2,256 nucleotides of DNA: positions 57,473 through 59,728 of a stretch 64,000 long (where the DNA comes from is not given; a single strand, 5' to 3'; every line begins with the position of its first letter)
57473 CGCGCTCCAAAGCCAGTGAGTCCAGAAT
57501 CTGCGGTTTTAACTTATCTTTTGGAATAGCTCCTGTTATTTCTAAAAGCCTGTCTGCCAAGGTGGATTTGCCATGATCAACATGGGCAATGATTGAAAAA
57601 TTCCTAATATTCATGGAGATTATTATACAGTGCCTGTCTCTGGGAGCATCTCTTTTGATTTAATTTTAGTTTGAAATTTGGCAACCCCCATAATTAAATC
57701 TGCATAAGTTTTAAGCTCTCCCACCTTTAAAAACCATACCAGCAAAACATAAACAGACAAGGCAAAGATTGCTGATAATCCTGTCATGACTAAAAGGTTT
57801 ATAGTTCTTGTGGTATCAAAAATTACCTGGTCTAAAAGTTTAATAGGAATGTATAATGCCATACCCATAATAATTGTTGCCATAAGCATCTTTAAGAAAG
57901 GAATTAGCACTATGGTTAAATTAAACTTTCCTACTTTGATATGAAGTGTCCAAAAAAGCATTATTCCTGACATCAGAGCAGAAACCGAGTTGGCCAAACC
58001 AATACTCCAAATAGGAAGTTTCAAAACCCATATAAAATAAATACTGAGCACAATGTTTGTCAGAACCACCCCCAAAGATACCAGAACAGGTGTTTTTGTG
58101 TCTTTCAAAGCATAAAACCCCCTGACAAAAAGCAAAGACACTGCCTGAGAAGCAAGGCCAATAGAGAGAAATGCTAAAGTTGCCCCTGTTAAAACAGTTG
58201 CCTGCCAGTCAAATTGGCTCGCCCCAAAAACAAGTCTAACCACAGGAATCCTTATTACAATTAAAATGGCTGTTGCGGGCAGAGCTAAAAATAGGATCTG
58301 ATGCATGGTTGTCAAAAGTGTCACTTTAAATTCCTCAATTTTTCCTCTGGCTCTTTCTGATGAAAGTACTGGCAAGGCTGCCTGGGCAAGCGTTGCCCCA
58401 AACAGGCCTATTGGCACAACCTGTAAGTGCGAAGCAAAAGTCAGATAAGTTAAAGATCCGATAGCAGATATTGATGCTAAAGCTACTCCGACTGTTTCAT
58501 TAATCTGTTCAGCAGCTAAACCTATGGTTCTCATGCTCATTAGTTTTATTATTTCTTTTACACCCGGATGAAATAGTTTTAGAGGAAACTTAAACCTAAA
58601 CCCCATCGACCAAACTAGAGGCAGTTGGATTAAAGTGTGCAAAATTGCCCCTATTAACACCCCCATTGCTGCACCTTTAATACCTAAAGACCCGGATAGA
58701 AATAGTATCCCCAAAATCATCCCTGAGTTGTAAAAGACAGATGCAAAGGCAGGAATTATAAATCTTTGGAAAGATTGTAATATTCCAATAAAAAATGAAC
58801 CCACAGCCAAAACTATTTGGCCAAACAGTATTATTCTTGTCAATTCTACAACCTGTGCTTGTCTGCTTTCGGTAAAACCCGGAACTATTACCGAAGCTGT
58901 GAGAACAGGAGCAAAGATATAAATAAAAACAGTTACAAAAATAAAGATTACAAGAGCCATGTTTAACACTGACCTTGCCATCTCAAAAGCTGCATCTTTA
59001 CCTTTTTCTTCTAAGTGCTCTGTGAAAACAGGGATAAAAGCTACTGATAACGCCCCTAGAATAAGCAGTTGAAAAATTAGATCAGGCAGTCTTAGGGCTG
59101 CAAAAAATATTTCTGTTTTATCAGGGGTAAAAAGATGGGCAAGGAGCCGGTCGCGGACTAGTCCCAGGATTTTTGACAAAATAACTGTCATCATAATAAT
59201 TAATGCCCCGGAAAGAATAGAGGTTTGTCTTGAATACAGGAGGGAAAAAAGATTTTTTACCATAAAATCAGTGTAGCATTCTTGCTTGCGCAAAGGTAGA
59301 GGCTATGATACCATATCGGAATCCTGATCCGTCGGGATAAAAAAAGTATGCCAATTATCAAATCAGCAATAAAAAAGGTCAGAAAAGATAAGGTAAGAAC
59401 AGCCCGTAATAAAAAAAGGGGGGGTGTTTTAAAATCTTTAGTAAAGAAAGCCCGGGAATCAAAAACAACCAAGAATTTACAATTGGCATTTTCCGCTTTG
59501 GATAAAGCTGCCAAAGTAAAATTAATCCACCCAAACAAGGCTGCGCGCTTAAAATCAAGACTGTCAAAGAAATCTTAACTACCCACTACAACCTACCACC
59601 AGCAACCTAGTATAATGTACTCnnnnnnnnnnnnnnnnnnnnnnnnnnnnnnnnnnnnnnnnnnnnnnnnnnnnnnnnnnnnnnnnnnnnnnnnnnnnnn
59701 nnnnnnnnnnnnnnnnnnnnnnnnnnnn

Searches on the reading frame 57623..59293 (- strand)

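Call 7: search_protein_families(library=pfam, proteins=[window:57623-59293:-], max_evalue=0.01)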
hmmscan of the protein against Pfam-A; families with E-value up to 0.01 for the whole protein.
window:57623-59293:- (556 aa): 2 families
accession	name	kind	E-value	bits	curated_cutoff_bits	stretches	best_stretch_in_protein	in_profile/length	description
PF03023.19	MurJ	-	7.6e-74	249.4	27.4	1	59-486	10-435/451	Lipid II flippase MurJ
PF01554.23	MatE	-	0.0022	18.1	24.9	1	294-417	40-159/161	MatE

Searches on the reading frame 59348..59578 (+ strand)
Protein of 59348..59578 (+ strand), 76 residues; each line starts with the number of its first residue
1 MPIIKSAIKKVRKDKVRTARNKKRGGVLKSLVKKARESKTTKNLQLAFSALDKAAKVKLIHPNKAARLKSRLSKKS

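Call 7: search_protein_families(library=pfam, proteins=[window:59348-59578:+], max_evalue=0.01)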
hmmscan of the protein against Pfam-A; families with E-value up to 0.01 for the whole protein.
window:59348-59578:+ (76 aa): 1 family
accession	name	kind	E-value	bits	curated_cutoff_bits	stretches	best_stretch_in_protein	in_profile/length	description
PF01649.23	Ribosomal_S20p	-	5.1e-15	56.3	29.5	1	4-75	3-81/83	Ribosomal protein S20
